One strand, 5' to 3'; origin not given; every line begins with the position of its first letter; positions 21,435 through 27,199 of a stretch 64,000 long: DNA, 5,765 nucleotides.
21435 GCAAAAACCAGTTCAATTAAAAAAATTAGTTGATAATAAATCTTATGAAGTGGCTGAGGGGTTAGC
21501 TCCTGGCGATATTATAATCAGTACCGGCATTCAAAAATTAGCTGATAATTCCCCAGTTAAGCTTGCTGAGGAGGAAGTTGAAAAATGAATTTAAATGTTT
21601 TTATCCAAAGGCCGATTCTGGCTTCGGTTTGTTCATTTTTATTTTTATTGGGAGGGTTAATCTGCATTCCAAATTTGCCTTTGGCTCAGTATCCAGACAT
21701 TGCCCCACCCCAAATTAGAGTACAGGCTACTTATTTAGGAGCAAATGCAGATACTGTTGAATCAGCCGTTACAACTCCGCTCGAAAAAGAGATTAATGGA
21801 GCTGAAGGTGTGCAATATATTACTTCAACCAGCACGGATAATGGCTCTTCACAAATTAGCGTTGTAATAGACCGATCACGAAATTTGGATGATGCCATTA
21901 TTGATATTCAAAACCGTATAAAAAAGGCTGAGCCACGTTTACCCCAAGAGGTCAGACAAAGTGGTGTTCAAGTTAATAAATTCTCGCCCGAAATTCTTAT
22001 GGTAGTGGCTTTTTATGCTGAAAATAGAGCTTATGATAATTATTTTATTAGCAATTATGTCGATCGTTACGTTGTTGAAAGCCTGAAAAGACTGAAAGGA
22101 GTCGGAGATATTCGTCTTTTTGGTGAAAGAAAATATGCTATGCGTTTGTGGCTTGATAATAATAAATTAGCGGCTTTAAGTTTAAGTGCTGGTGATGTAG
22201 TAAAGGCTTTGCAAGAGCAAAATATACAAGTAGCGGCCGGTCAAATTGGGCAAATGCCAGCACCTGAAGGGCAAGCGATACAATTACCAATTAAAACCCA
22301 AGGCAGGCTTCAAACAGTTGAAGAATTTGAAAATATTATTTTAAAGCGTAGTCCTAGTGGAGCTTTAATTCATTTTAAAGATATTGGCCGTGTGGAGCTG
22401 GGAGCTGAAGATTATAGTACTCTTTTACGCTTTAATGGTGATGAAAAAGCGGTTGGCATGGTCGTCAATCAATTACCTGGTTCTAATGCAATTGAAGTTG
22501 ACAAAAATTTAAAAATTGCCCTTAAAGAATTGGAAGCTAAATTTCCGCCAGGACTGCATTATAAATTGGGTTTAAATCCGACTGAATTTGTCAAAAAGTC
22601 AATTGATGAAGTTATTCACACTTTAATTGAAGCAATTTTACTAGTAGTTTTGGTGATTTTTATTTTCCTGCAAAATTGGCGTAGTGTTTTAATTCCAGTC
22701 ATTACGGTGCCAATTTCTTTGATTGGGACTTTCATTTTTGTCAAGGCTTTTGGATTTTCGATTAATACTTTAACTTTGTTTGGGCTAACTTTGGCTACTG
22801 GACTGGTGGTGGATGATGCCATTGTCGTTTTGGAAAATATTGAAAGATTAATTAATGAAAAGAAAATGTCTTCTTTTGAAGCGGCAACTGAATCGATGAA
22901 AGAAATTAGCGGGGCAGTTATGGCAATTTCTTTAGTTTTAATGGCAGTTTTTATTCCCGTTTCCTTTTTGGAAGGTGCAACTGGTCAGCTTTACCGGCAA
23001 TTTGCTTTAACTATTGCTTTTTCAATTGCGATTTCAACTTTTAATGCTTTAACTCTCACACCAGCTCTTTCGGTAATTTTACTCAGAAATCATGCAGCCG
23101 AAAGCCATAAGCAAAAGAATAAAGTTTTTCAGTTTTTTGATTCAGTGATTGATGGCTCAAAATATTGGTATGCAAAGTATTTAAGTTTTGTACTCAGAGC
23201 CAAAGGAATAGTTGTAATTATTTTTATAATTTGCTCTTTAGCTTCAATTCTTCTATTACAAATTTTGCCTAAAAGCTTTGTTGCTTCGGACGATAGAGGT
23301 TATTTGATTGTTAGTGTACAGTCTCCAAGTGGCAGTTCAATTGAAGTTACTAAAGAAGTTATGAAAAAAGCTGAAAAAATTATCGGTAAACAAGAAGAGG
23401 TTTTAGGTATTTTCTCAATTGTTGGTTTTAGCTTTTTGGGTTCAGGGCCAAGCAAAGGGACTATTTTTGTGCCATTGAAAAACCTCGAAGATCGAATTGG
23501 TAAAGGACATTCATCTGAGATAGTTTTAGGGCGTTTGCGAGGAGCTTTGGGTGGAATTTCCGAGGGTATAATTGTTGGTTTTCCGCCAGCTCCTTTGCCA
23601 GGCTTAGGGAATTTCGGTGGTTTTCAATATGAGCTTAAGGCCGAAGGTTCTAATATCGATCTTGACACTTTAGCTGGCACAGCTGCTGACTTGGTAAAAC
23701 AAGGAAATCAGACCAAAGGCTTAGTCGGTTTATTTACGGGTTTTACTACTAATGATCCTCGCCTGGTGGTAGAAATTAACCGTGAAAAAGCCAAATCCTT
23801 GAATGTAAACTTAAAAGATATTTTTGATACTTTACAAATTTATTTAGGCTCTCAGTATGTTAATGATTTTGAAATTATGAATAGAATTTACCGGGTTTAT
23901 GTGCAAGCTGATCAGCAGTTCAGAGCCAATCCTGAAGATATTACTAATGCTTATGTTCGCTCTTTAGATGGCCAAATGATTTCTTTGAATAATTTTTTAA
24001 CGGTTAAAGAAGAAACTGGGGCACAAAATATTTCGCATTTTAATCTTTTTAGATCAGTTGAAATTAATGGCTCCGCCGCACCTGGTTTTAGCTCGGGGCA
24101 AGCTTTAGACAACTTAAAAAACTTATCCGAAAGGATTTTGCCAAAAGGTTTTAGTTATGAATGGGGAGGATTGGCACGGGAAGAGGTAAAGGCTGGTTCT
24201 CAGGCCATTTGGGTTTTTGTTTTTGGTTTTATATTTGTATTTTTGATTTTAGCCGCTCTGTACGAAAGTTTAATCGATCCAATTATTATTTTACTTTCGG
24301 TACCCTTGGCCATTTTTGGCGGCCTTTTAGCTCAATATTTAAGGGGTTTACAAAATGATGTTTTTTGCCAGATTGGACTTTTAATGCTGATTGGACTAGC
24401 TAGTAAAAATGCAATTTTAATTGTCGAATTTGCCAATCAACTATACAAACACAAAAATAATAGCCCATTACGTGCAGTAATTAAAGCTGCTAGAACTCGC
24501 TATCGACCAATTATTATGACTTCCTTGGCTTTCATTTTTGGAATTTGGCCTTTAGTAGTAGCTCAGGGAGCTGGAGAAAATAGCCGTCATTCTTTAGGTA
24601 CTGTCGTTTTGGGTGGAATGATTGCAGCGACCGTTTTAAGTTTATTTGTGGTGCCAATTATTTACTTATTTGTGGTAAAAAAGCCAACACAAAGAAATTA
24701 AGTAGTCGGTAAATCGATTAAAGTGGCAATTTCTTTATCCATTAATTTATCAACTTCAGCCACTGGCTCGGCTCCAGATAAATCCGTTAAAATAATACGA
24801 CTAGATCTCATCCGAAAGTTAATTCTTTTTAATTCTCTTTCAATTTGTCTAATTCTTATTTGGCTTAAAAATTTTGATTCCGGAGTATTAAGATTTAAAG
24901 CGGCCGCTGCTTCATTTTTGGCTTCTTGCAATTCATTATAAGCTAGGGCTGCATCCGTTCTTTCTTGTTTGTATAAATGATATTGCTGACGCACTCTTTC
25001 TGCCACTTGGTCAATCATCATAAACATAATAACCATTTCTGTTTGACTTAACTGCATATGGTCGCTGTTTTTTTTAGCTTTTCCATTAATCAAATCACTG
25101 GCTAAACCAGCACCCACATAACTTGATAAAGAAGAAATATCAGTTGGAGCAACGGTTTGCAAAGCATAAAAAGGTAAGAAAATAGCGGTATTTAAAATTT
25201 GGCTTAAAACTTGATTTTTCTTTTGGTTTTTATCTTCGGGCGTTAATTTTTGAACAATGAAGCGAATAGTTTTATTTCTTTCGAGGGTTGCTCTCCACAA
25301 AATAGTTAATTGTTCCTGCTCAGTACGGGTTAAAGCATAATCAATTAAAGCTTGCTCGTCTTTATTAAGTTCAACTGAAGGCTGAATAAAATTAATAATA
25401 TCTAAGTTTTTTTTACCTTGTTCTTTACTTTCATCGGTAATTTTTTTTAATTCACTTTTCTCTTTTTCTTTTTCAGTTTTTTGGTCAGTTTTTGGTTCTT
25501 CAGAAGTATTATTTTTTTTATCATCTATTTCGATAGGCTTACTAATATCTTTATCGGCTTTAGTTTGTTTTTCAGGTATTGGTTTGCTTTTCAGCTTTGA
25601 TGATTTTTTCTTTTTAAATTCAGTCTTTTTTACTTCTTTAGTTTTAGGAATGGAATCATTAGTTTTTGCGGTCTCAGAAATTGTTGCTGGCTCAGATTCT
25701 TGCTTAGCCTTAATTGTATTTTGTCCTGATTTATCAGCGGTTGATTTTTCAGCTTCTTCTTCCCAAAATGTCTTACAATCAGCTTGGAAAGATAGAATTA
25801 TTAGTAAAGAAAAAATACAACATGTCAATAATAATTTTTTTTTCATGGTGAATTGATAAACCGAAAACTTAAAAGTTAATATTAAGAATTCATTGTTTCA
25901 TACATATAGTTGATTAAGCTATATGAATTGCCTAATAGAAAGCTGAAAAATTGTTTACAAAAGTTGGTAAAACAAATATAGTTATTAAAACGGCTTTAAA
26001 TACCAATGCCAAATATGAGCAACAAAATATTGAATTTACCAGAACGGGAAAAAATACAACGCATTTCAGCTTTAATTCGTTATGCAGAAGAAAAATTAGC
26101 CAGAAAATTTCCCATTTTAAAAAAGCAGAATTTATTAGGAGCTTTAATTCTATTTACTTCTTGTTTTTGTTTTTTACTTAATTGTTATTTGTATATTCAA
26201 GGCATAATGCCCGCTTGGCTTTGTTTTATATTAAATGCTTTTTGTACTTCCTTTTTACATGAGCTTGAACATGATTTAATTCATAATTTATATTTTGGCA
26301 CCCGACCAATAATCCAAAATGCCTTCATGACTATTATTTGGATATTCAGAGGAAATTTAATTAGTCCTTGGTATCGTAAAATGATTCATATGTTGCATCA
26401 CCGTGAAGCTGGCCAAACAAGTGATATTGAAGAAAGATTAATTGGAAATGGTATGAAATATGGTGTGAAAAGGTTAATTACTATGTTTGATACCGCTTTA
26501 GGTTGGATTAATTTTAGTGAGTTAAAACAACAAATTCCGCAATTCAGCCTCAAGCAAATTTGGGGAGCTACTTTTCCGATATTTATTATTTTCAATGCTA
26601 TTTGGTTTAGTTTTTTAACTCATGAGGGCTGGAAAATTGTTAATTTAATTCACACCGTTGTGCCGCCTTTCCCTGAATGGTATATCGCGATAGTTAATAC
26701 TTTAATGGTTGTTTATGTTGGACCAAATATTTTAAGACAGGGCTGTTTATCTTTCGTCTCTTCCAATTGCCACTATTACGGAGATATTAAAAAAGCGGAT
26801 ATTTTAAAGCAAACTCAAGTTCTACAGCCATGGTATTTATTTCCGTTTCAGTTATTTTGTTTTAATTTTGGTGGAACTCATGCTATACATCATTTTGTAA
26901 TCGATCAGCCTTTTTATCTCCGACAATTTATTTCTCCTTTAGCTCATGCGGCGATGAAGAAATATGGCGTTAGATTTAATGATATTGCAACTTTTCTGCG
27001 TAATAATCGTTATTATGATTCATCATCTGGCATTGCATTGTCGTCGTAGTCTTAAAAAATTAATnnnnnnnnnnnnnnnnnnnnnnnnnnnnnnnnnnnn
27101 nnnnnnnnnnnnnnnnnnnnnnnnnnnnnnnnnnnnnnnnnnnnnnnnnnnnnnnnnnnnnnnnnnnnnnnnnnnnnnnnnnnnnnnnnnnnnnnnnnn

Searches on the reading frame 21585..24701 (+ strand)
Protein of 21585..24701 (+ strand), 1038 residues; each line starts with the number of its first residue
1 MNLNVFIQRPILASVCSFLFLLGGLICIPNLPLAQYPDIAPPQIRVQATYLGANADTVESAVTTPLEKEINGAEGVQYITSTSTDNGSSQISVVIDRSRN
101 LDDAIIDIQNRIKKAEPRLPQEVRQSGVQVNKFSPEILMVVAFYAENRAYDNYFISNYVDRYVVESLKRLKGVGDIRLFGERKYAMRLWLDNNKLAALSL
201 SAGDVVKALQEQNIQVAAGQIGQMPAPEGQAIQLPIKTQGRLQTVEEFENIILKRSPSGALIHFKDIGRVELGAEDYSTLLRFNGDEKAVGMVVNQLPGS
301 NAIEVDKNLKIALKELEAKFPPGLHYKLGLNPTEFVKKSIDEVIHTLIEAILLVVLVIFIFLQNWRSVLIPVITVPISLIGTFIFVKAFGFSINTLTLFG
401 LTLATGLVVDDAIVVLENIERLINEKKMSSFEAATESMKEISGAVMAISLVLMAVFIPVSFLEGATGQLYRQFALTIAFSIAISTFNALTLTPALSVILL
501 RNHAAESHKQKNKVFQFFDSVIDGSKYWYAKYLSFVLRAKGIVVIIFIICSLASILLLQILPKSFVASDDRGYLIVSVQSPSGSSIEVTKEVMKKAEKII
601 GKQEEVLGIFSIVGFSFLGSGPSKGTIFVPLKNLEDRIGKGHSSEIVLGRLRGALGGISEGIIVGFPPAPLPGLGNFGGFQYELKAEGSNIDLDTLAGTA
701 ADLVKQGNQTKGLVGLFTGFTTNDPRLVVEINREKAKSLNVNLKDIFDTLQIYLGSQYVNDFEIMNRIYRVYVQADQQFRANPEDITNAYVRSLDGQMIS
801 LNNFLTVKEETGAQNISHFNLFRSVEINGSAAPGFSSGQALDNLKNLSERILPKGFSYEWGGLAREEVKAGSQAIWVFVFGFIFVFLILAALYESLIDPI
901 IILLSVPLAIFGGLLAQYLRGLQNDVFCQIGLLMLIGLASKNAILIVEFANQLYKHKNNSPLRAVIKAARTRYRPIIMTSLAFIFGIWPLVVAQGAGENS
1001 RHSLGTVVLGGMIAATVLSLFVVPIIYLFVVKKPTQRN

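Call 46: search_protein_families(library=pfam, proteins=[window:21585-24701:+], max_evalue=0.001)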
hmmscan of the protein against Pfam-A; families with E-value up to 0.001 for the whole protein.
window:21585-24701:+ (1038 aa): 3 families
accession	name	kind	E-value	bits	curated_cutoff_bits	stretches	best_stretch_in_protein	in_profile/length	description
PF00873.25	ACR_tran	-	0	1128.6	28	1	4-1030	3-1020/1021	AcrB/AcrD/AcrF family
PF03176.21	MMPL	-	8.4e-18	64.8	20.5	2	346-513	148-316/333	MMPL family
PF02355.23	SecD_SecF_C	-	3.3e-05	23.8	20.5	0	341-496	31-183/189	Protein export membrane protein SecD/SecF, C-terminal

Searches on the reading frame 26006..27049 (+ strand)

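Call 46: search_protein_families(library=pfam, proteins=[window:26006-27049:+], max_evalue=0.001)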
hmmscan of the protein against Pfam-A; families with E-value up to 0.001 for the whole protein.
window:26006-27049:+ (347 aa): 1 family
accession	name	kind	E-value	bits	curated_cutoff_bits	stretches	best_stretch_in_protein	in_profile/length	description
PF00487.30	FA_desaturase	-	2.5e-16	60.7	29.7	1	67-326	3-251/253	Fatty acid desaturase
